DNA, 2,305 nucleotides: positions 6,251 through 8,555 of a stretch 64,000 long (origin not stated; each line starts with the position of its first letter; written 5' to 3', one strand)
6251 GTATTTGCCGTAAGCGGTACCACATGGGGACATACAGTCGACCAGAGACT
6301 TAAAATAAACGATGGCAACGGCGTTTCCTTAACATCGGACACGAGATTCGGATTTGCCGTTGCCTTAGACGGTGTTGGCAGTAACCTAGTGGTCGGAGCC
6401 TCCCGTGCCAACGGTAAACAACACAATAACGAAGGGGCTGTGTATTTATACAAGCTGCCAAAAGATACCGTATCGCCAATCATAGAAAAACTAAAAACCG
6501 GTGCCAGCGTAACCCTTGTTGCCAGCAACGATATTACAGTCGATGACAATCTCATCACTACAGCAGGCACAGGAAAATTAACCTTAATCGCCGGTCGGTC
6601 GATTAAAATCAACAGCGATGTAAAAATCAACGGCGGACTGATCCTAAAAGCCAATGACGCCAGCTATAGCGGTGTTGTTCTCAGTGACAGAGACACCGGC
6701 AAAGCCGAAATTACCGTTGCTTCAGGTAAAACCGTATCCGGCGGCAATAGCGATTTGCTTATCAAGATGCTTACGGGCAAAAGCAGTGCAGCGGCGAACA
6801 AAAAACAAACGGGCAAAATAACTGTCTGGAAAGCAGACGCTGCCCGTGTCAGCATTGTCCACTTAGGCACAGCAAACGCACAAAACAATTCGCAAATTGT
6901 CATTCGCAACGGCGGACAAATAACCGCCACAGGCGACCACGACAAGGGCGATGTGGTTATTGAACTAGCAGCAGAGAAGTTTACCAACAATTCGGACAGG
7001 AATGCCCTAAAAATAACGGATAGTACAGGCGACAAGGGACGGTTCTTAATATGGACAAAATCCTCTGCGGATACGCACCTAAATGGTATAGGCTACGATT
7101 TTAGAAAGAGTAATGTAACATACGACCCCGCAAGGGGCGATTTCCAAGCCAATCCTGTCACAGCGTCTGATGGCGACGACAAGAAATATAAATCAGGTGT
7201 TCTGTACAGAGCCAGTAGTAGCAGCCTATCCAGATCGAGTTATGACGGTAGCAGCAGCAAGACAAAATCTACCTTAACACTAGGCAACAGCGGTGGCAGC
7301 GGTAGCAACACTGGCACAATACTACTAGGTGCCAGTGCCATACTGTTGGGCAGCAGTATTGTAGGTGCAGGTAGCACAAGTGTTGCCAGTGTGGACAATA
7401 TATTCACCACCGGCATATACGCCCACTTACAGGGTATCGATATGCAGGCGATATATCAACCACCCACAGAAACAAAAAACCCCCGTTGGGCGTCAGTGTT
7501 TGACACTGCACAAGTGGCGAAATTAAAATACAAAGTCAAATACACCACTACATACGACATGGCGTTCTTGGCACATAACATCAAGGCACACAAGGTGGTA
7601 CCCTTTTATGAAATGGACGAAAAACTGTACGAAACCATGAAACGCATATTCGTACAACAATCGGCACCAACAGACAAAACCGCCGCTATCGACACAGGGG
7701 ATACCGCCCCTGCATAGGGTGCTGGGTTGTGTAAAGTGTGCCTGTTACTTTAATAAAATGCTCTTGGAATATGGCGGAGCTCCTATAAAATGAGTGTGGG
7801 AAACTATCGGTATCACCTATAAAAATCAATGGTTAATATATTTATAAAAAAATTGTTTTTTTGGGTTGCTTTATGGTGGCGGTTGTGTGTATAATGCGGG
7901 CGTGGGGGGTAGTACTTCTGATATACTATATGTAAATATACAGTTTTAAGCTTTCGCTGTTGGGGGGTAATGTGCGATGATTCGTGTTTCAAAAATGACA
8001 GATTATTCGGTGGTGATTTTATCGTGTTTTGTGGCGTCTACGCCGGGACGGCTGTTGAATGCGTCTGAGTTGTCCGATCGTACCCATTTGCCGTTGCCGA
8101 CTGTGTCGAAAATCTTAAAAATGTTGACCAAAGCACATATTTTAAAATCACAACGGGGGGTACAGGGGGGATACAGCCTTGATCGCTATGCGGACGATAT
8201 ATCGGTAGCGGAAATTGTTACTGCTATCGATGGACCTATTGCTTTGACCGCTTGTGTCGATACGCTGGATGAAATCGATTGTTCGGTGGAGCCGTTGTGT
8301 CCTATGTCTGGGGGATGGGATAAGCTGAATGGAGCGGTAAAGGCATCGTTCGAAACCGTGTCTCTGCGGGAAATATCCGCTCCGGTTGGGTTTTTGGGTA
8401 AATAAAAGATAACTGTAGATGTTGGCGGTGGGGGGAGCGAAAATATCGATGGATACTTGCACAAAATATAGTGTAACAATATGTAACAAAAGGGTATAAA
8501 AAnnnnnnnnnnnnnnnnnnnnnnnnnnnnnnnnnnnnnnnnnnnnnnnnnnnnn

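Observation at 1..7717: Second, larger paralog of the giant FG-GAP protein continues upstream of the window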

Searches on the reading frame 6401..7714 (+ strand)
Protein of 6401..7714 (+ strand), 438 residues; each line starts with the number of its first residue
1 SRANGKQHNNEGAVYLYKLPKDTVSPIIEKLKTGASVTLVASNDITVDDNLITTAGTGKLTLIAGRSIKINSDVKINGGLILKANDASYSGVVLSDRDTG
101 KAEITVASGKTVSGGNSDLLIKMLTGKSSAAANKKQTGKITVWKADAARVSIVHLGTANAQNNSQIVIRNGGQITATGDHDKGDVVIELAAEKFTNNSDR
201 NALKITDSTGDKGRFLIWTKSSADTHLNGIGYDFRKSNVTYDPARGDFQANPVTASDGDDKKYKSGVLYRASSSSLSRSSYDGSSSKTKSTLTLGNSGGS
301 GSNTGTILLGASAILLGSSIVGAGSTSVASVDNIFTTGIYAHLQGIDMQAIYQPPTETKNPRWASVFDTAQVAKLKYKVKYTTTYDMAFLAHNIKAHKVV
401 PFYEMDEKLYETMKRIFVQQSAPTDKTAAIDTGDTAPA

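Call 30: search_solved_structures(query=window:6401-7714:+, max_evalue=1)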
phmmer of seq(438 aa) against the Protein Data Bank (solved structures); distinct sequences matched with E-value up to 1: 0.

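Call 42: predict_structure(alignment_id=A1)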
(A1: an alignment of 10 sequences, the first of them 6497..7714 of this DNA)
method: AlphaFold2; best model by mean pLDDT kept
length: 406 residues; sequences in the alignment: 10
mean_pLDDT: 48.7   pTM: 0.50
mean pLDDT of the five models: 48.7, 45.4, 41.9, 39.6, 37.9
residues with pLDDT >= 90: 33; 70-90: 69; 50-70: 69; < 50: 235
segments of 3 or more residues with pLDDT < 50: 95-101, 126-128, 148-151, 188-406
pLDDT, mean of each block of 10 residues (from residue 1): 81 92 88 89 93 67 59 90 87 55 66 81 57 71 64 62 62 57 52 34 30 29 31 38 25 25 23 23 22 26 23 21 28 24 23 32 33 39 33 27 27
secondary structure, 60 per line:
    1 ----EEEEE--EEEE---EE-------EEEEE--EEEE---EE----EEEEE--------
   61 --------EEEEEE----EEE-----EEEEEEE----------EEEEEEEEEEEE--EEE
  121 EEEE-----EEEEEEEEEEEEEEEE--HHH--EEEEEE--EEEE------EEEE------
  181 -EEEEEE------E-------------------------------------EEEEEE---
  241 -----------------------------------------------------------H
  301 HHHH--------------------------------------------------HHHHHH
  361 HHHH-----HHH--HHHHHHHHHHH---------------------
elements in order: E5-9 E12-15 E28-32 E35-38 E48-52 E69-74 E79-81 E87-93 E104-115 E118-124 E130-145 E153-158 E161-164 E171-174 E182-187 E232-237 H300-304 H355-364 H375-385

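Call 46: fold_search(model_id=the predicted structure, library=pdb)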
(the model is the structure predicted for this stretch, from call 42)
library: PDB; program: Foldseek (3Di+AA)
matches with E <= 10: 25; with E <= 0.001: 0
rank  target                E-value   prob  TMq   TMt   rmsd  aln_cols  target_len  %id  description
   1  9f5x_t                2.8e+00  0.02  0.10  0.13  13.9       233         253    8  Structure of the Chlamydomonas reinhardtii respiratory supercomplex I1 III2 IV2 (released 2025-03-12)
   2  5dem_C                3.1e+00  0.01  0.09  0.11  14.0       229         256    8  Structure of Pseudomonas aeruginosa LpxA (released 2015-09-16)
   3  4z06_A                4.2e+00  0.02  0.13  0.22  14.1       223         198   12  C. bescii Family 3 pectate lyase double mutant K108A/R133A in complex with ALPHA-D-GALACTOPYRANURONIC ACID (released 2015-12-23)
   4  4yzq_B                4.4e+00  0.04  0.17  0.29  10.8       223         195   10  C. bescii Family 3 pectate lyase double mutant K108A/Q111N in complex with trigalacturonic acid (released 2015-12-23)
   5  6jlz_I                5.4e+00  0.01  0.09  0.09  12.7       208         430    7  P-eIF2a - eIF2B complex (released 2019-05-01)
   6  4yza_B                5.7e+00  0.02  0.13  0.21  13.4       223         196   10  C. bescii Family 3 pectate lyase double mutant K108A/Q111A in complex with trigalacturonic acid (released 2015-12-23)
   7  7dmk_C                5.7e+00  0.02  0.12  0.08  16.1       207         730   12  PL6 alginate lyase BcAlyPL6 (released 2021-10-06)
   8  4yzq_A                6.4e+00  0.02  0.12  0.20  14.5       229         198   13  C. bescii Family 3 pectate lyase double mutant K108A/Q111N in complex with trigalacturonic acid (released 2015-12-23)
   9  4z06_B                6.7e+00  0.02  0.15  0.24  12.2       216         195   13  C. bescii Family 3 pectate lyase double mutant K108A/R133A in complex with ALPHA-D-GALACTOPYRANURONIC ACID (released 2015-12-23)
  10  9qez_H                6.7e+00  0.01  0.10  0.16  12.5       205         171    7  Carbonic anhydrase mutant (released 2025-12-10)
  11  4yz0_B                7.4e+00  0.02  0.13  0.22  13.5       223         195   11  C. bescii Family 3 pectate lyase double mutant K108A/E39Q in complex with trigalacturonic acid (released 2015-12-23)
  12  7ojw_A                7.4e+00  0.01  0.10  0.13  14.6       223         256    8  Crystal structure of Pseudomonas aeruginosa LpxA in complex with compound 93 (released 2021-10-13)
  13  3ak5_A                7.4e+00  0.01  0.10  0.06  17.9       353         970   10  Hemoglobin protease (Hbp) passenger missing domain-2 (released 2010-10-06)
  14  1hv9_A                7.4e+00  0.01  0.08  0.07  13.7       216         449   10  STRUCTURE OF E. COLI GLMU: ANALYSIS OF PYROPHOSPHORYLASE AND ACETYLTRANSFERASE ACTIVE SITES (released 2001-02-21)
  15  7o77                  7.8e+00  0.02  0.15  0.10  14.7       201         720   13  Structure of the PL6 family alginate lyase Patl3640 from Pseudoalteromonas atlantica T6c (released 2021-07-28)
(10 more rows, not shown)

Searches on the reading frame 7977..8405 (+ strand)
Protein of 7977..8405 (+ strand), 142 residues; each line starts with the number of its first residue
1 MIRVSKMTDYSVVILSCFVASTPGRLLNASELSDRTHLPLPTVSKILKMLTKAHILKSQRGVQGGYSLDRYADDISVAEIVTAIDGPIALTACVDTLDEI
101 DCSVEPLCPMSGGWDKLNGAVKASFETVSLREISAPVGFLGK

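Call 16: find_encoding_contigs(protein=window:7977-8405:+, flank=10000, max_places=4)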
Protein window:7977-8405:+ (142 aa): no gene with exactly this product is on record in the collection.

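Call 20: search_protein_families(library=ncbifam, proteins=[window:7977-8402:+], max_evalue=0.001)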
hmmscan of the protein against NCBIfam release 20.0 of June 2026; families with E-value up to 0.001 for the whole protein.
window:7977-8402:+ (142 aa): 9 families
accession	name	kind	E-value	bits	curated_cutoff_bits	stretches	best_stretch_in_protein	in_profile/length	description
TIGR02944.1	suf_reg_Xantho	equivalog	2.8e-35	121.5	110.65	1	1-132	1-129/130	SUF system Fe-S cluster assembly regulator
TIGR00738.1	rrf2_super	superfamily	9.6e-23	80.5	73.3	1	3-133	2-130/132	Rrf2 family transcriptional regulator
TIGR02010.1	IscR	equivalog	1.6e-16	60.4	207.55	1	27-133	26-129/135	Fe-S cluster assembly transcriptional regulator IscR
NF008886.0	PRK11920.1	equivalog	6.3e-12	45.4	193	1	3-129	2-123/153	iron-responsive transcriptional regulator RirA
NF047409.1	Cys_reg_CymR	equivalog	1.8e-10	41.1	195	1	9-133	8-123/139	cysteine metabolism transcriptional regulator CymR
NF008110.0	PRK10857.1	equivalog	1.4e-08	34.7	275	1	14-133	14-129/164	Fe-S cluster assembly transcriptional regulator IscR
NF008240.0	PRK11014.1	equivalog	1.8e-08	34.5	182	1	4-111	3-105/141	nitric oxide-sensing transcriptional repressor NsrR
NF041852.1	trans_reg_HypR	equivalog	0.00034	20.6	180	1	15-81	11-77/139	redox-sensitive transcriptional regulator HypR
NF033788.1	HTH_metalloreg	subfamily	0.00062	19.5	55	1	27-60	26-59/77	metalloregulator ArsR/SmtB family transcription factor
